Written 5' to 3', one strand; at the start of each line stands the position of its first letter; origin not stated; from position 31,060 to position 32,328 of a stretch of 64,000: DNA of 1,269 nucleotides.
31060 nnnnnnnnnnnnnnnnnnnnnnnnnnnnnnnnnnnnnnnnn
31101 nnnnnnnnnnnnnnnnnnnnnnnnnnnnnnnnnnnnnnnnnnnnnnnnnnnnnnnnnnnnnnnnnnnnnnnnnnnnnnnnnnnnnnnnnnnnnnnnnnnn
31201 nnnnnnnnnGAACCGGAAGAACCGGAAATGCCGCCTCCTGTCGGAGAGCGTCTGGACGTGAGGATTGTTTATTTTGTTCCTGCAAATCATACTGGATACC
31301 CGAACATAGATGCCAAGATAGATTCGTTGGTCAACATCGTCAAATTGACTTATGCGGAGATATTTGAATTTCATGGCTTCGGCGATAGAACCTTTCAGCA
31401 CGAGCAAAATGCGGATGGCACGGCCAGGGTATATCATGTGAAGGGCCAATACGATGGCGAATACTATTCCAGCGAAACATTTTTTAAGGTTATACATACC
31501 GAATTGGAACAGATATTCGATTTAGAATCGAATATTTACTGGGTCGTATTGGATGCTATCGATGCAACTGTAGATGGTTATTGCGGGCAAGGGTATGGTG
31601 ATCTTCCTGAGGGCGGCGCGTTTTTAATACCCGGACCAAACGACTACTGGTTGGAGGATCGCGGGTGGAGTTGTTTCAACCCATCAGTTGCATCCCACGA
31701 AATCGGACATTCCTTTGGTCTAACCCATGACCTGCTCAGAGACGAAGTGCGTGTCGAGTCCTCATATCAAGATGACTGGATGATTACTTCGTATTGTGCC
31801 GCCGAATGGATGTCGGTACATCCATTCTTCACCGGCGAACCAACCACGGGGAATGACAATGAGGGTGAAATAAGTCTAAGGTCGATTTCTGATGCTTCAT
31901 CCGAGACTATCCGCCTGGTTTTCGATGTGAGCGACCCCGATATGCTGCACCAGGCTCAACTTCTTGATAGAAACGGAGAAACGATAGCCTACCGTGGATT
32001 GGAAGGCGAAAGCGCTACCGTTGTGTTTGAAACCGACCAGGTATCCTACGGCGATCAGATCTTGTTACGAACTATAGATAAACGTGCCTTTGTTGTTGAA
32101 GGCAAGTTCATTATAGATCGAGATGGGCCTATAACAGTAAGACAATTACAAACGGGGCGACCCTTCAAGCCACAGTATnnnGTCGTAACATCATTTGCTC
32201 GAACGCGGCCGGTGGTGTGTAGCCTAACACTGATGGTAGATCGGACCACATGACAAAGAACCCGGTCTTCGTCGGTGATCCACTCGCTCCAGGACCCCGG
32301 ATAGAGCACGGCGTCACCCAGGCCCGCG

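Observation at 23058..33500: ~10 kb lower-GC genomic island bounded by AT-rich DNA and IS3 remnants, packed with surface/secreted proteins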

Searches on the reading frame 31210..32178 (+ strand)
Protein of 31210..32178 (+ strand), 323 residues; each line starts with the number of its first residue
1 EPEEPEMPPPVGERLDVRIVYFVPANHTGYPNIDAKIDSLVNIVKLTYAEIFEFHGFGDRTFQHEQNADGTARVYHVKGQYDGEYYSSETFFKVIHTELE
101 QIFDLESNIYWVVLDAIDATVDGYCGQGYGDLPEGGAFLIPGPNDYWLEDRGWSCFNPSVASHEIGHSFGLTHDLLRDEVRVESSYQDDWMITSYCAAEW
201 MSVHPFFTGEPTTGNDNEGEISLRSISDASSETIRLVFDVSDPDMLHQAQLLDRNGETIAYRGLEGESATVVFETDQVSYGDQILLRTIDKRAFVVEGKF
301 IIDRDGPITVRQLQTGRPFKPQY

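Call 29: find_related_loci(query=window:31210-32178:+, collection=metagenome_contigs, flank=10000)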
Query window:31210-32178:+ (323 aa) in metagenome_contigs; peptide patterns used: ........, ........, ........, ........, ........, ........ (x = any residue, [..] = any of these).
155 stretches matched a pattern; 1 encode a relative of the query (tblastn E <= 1e-3); 1 distinct loci.
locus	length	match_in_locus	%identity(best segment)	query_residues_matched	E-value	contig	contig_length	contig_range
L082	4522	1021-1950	94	14-323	0e+0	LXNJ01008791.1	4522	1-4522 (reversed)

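Call 54: search_protein_families(library=pfam, proteins=[window:31210-32178:+], max_evalue=10)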
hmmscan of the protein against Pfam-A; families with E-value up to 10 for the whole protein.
window:31210-32178:+ (323 aa): 8 families
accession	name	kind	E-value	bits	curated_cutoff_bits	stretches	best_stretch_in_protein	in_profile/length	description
PF13583.11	Reprolysin_4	-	0.00027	21.1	22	1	157-187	135-165/203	Metallo-peptidase family M12B Reprolysin-like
PF13582.12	Reprolysin_3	-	0.0007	20.5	22.4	1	155-174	104-123/123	Metallo-peptidase family M12B Reprolysin-like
PF13688.12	Reprolysin_5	-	0.0022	18.7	27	1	159-178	143-162/196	Metallo-peptidase family M12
PF12044.14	Metallopep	-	0.0034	16.5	27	2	162-174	319-331/427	Putative peptidase family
PF00413.30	Peptidase_M10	-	0.0073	16.6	24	1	159-175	110-126/159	Matrixin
PF13574.12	Reprolysin_2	-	0.0086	16.4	27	1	160-178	128-146/195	Metallo-peptidase family M12B Reprolysin-like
PF01400.30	Astacin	-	0.016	15.3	22.5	1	152-178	73-99/189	Astacin (Peptidase family M12A)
PF16313.11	DUF4953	-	0.043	13.4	24.2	1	160-174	16-30/316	Met-zincin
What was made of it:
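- On Matrixin (MEROPS M10, Pfam PF00413): Peptidase_M10 scores 16.6 bits against a cutoff of 24, over 17 residues at the zinc motif only (call 54).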

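Call 55: search_solved_structures(query=window:31210-32178:+, max_evalue=10, show_alignments=2)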
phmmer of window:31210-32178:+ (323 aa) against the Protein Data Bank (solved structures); distinct sequences matched with E-value up to 10: 5.
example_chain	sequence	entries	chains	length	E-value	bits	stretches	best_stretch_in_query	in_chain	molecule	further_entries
6z2p_A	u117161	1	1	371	0.12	14.5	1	17-89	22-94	O-glycan protease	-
6z2d_A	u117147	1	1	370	0.19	13.8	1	17-89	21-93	O-glycan protease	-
6z2o_A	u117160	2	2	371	0.19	13.8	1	17-89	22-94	O-glycan protease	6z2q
7el8_A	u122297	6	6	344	0.8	11.7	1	116-136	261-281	Tryptophan--tRNA ligase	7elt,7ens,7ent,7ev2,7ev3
2wj9_A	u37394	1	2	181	1.8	10.6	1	116-158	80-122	INTERGENIC-REGION PROTEIN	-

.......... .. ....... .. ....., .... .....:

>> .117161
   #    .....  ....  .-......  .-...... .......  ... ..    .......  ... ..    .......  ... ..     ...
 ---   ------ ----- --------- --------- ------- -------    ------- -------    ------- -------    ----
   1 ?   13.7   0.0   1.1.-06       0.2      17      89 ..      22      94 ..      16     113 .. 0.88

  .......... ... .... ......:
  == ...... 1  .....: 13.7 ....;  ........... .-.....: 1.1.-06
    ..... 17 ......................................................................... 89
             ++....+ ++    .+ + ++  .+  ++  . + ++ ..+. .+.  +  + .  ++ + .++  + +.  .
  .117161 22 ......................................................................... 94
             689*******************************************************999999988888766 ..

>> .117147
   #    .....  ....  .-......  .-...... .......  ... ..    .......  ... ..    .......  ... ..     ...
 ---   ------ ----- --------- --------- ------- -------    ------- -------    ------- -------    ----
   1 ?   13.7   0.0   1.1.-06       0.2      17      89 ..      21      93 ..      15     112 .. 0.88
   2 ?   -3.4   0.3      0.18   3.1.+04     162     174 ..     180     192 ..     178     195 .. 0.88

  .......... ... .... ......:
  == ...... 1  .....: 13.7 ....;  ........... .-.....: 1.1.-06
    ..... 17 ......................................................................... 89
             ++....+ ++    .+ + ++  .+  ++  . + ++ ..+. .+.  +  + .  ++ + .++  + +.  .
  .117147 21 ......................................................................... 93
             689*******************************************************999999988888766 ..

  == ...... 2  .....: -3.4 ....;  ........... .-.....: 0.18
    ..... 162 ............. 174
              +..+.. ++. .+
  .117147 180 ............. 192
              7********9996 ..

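Call 65: predict_structure(alignment_id=A1)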
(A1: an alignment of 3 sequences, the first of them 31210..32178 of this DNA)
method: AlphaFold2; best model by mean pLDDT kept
length: 323 residues; sequences in the alignment: 3
mean_pLDDT: 45.4   pTM: 0.36
mean pLDDT of the five models: 45.4, 44.8, 40.4, 39.5, 37.0
residues with pLDDT >= 90: 0; 70-90: 60; 50-70: 34; < 50: 229
segments of 3 or more residues with pLDDT < 50: 1-37, 54-62, 64-218, 307-323
pLDDT, mean of each block of 10 residues (from residue 1): 36 38 37 46 51 47 48 44 38 42 35 30 20 29 30 29 27 28 30 25 26 41 79 82 63 80 61 83 78 65 60 31 24
secondary structure, 60 per line:
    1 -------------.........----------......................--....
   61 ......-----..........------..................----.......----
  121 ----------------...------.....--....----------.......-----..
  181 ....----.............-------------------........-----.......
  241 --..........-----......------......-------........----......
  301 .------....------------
elements in order: E14-22 H33-54 E57-66 E72-81 H88-105 E110-116 E137-139 H146-150 E153-156 E167-173 E179-184 H189-201 E221-228 E234-240 E246-252 E258-263 E270-275 E283-290 E295-301 E308-311
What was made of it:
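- On OgpA-like / PF12044 metallopeptidases: The fold model was too poor (pLDDT 45) for active-site comparison (call 65).
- The protease substrate is inferred from remote homology only, and the structure model was unusable (pLDDT 45, call 65).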

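Call 71: search_protein_representatives(protein=window:31210-32178:+)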
Query: 323 residues. Proteins with E-value up to 0.001 (for the whole library): 1228; up to 1e-10: 868; up to 1e-30: 146. The best 150 are listed.
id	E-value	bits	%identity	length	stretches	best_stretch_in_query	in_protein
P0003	1.1e-205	698.4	94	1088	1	1-323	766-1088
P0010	2.3e-181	618.4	82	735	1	1-322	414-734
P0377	3.5e-78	279.2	45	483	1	11-303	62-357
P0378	2.0e-77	276.7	47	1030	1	11-309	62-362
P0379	2.9e-75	269.6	46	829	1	11-298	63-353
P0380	2.2e-64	233.9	47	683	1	11-258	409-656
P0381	8.1e-64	232.0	48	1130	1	11-304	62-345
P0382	8.7e-63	228.6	43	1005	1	11-303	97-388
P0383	3.8e-60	219.9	41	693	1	11-298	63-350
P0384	9.2e-60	218.7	42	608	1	18-295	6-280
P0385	8.7e-54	199.0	44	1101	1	16-313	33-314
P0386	8.8e-54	199.0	43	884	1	17-293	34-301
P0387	4.0e-51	190.3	47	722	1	99-303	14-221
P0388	1.9e-44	168.3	36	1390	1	16-303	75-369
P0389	3.9e-44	167.3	38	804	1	11-296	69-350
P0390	5.6e-44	166.8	45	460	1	11-293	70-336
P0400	4.4e-41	157.3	37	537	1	16-302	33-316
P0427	1.8e-36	142.1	36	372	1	11-291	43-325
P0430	6.0e-36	140.4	38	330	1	16-290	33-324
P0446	1.6e-34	135.7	42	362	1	17-263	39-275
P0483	3.2e-32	128.1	34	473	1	16-302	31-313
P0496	1.2e-31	126.3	36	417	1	16-291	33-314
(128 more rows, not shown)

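Call 72: search_protein_families(library=pfam, proteins=[P0377, P0378, P0384, P0390, P0400, P0427, P0430, P0446, P0483, P0496], max_evalue=0.001)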
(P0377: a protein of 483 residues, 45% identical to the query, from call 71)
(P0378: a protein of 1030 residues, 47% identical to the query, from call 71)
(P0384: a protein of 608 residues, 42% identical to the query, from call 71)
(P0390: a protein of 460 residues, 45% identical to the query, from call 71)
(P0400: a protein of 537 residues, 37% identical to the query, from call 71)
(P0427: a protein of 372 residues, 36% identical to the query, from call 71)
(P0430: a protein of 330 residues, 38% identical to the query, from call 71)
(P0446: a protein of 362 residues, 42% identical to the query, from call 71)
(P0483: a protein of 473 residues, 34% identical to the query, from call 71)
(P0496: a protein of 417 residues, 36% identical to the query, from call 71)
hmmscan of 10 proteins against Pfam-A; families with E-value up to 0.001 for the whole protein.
P0377 (483 aa): 5 families
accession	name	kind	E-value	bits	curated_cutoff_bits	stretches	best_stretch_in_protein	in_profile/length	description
PF12044.14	Metallopep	-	5.1e-06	25.8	27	0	198-225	302-331/427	Putative peptidase family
PF12799.13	LRR_4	-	9.6e-06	26.1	27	1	419-456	2-40/44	Leucine Rich repeats (2 copies)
PF13688.12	Reprolysin_5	-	0.0002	22.1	27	1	208-231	141-164/196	Metallo-peptidase family M12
PF01400.30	Astacin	-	0.00023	21.3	22.5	1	203-229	73-99/189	Astacin (Peptidase family M12A)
PF00413.30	Peptidase_M10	-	0.00056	20.3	24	1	120-231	70-131/159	Matrixin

P0378 (1030 aa): 8 families
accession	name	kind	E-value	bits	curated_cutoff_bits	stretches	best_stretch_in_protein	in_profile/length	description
PF12799.13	LRR_4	-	2.4e-17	63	27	2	507-540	3-37/44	Leucine Rich repeats (2 copies)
PF13855.12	LRR_8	-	2.2e-10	40.6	27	2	418-472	2-60/61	Leucine rich repeat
PF12044.14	Metallopep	-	6.5e-08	32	27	1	95-126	138-169/427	Putative peptidase family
PF13688.12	Reprolysin_5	-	0.00018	22.2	27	1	158-235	94-169/196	Metallo-peptidase family M12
PF23952.1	LRR_EndoS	-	0.00046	20.8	27.9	0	369-487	2-75/116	Endo-beta-N-acetylglucosaminidase EndoS LRR domain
PF01400.30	Astacin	-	0.00057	20.1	22.5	1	202-228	73-99/189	Astacin (Peptidase family M12A)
PF13583.11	Reprolysin_4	-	0.00065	19.9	22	0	179-236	102-164/203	Metallo-peptidase family M12B Reprolysin-like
PF23211.1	LRR_LRWD1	-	0.0008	19.6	28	0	462-553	22-112/190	Leucine-rich repeat and WD repeat-containing protein 1, LRR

P0384 (608 aa): 10 families
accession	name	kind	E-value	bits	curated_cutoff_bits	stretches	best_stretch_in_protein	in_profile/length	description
PF12799.13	LRR_4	-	3.5e-13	49.8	27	2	373-409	3-40/44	Leucine Rich repeats (2 copies)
PF02369.22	Big_1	-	9.7e-10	38.9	34.9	1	474-536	21-82/93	Bacterial Ig-like domain (group 1)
PF09134.16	Invasin_D3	-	1.5e-06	29.1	33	1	474-541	24-86/98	Invasin, domain 3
PF12044.14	Metallopep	-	2.2e-06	27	27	0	27-63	133-169/427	Putative peptidase family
PF13855.12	LRR_8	-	1.8e-05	24.9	27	1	373-427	3-61/61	Leucine rich repeat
PF13688.12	Reprolysin_5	-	0.00015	22.5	27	1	96-162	95-164/196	Metallo-peptidase family M12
PF13833.12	EF-hand_8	-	0.00043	20.4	28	0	549-568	33-52/54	EF-hand domain pair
PF14580.12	LRR_9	-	0.00043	20.3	30.5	1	326-431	18-129/175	Leucine-rich repeat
PF17789.7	MG4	-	0.00063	20.3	24.7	0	473-522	17-63/95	Macroglobulin domain MG4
PF00036.39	EF-hand_1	-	0.00074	19.3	25.4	0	549-568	8-27/29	EF hand domain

P0390 (460 aa): 5 families
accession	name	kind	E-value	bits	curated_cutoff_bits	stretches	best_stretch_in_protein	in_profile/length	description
PF12044.14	Metallopep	-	2e-08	33.7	27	1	94-134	129-169/427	Putative peptidase family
PF13583.11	Reprolysin_4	-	3.1e-05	24.2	22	1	122-217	65-156/203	Metallo-peptidase family M12B Reprolysin-like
PF13688.12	Reprolysin_5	-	3.5e-05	24.6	27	1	196-217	141-162/196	Metallo-peptidase family M12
PF01400.30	Astacin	-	0.0005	20.2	22.5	1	163-213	44-95/189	Astacin (Peptidase family M12A)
PF12799.13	LRR_4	-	0.00099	19.7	27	0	414-457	1-41/44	Leucine Rich repeats (2 copies)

P0400 (537 aa): 6 families
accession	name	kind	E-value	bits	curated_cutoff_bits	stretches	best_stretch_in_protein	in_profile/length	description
PF12799.13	LRR_4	-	3.1e-19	69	27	3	484-518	1-38/44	Leucine Rich repeats (2 copies)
PF23598.1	LRR_14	-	8.6e-11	41.6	40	1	400-473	108-178/353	Leucine-rich repeat region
PF13855.12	LRR_8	-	7e-08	32.6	27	0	480-516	21-59/61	Leucine rich repeat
PF12044.14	Metallopep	-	9.2e-08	31.5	27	0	61-91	138-168/427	Putative peptidase family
PF13516.12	LRR_6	-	0.0005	20.4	23.4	0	483-498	2-17/24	Leucine Rich repeat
PF25019.1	LRR_R13L1-DRL21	-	0.00067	20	27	0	400-513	2-124/127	R13L1/DRL21 LRRs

P0427 (372 aa): 3 families
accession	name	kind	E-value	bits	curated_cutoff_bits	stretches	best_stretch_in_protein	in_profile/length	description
PF13688.12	Reprolysin_5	-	1e-05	26.3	27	1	66-210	26-164/196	Metallo-peptidase family M12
PF12044.14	Metallopep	-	1.2e-05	24.6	27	0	74-106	136-168/427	Putative peptidase family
PF13583.11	Reprolysin_4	-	0.00055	20.1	22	1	180-212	133-163/203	Metallo-peptidase family M12B Reprolysin-like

P0430 (330 aa): 2 families
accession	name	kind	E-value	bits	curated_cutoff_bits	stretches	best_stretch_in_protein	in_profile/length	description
PF12044.14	Metallopep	-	1.7e-05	24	27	0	53-92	130-169/427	Putative peptidase family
PF13688.12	Reprolysin_5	-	0.00063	20.5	27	1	131-201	100-162/196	Metallo-peptidase family M12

P0446 (362 aa): 2 families
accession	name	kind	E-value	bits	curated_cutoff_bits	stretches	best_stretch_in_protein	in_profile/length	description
PF12044.14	Metallopep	-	1.2e-07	31.1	27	1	70-101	138-169/427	Putative peptidase family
PF13688.12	Reprolysin_5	-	7.9e-06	26.7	27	1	58-189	23-161/196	Metallo-peptidase family M12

P0483 (473 aa): 3 families
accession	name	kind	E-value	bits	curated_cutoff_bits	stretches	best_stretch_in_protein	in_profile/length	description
PF12799.13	LRR_4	-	3.2e-13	49.9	27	2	406-439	9-43/44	Leucine Rich repeats (2 copies)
PF12044.14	Metallopep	-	6e-05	22.2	27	0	59-90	138-169/427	Putative peptidase family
PF13855.12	LRR_8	-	9.7e-05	22.5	27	0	422-454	27-61/61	Leucine rich repeat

P0496 (417 aa): 4 families
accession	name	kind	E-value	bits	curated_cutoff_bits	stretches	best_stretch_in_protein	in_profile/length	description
PF12799.13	LRR_4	-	3.3e-07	30.8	27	1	389-416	2-29/44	Leucine Rich repeats (2 copies)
PF12044.14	Metallopep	-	1e-06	28.1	27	1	53-124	130-206/427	Putative peptidase family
PF13582.12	Reprolysin_3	-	0.0001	23.3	22.4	1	103-190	38-123/123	Metallo-peptidase family M12B Reprolysin-like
PF13688.12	Reprolysin_5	-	0.00015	22.5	27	1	154-210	131-177/196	Metallo-peptidase family M12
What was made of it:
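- On OgpA-like / PF12044 metallopeptidases: Five of ten relatives tested reach the PF12044 cutoff (call 72).
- Closest known: OgpA of Akkermansia muciniphila. Same: Relatives reach Pfam PF12044 (call 72).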

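Call 75: search_solved_structures(query=A2, max_evalue=1, show_alignments=1)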
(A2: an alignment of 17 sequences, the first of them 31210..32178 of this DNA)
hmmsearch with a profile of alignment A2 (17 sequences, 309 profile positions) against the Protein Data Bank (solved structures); distinct sequences matched with E-value up to 1: 182 (the best 60 are shown).
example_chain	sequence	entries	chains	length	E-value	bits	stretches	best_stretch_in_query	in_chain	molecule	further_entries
6z2d_A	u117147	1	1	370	1.8e-14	56.6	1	12-103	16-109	O-glycan protease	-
6z2o_A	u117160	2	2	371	1.8e-14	56.6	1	12-103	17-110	O-glycan protease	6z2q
8dek_B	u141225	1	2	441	2e-13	53.2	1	14-164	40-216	NPCBM/NEW2 domain-containing protein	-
8df2_A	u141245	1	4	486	2.5e-13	52.9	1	14-164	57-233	NPCBM/NEW2 domain-containing protein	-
6z2p_A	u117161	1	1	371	8.3e-12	47.9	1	12-103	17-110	O-glycan protease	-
3lqb_A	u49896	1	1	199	8.5e-05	24.9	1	93-172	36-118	LOC792177 protein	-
4q1l_A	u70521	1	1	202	0.00055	22.2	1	111-168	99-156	Snake venom metalloproteinase leucurolysin-A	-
3edh_A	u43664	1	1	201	0.0014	20.9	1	122-175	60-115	Bone morphogenetic protein 1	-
6bsm_A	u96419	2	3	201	0.0014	20.9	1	122-175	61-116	Bone morphogenetic protein 1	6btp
3edg_A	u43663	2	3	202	0.0014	20.9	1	122-175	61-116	Bone morphogenetic protein 1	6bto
6bsl_A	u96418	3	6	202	0.0014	20.9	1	122-175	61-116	Bone morphogenetic protein 1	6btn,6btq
1kug_A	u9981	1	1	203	0.0015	20.7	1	141-173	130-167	metalloproteinase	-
1kuf_A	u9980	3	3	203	0.0018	20.5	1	141-174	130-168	metalloproteinase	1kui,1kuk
3edi_A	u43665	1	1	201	0.0031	19.7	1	122-172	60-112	Tolloid-like protein 1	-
1wni_A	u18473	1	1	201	0.0038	19.4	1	143-179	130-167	Trimerelysin II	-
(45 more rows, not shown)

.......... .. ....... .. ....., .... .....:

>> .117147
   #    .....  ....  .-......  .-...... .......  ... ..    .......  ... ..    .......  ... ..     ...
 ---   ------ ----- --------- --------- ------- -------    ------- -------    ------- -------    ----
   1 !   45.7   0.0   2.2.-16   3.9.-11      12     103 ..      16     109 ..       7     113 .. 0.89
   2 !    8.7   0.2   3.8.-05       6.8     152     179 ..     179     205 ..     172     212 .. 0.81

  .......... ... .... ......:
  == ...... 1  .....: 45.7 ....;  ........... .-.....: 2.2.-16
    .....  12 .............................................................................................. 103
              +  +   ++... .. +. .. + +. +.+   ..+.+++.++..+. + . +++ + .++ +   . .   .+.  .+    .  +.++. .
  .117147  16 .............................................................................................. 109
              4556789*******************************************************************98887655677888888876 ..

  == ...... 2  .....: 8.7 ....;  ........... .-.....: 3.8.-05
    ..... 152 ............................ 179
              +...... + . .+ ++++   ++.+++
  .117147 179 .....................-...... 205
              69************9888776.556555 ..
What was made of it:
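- On Matrixin (MEROPS M10, Pfam PF00413): A profile search of the PDB gives MMPs E of about 0.02-0.05 against OgpA at 1.8e-14 (call 75).
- On OgpA-like / PF12044 metallopeptidases: E = 1.8e-14 to 6z2d/6z2o and about 2e-13 to 8dek/8df2 (call 75).
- Closest known: OgpA of Akkermansia muciniphila. Same: A second entry, 8dek/8df2, deposited as 'NPCBM/NEW2 domain-containing protein', matches at E of about 2e-13 (call 75).
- Protease family: call 75.
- Tried and rejected: I used a profile search of the PDB instead (calls 65, 75).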
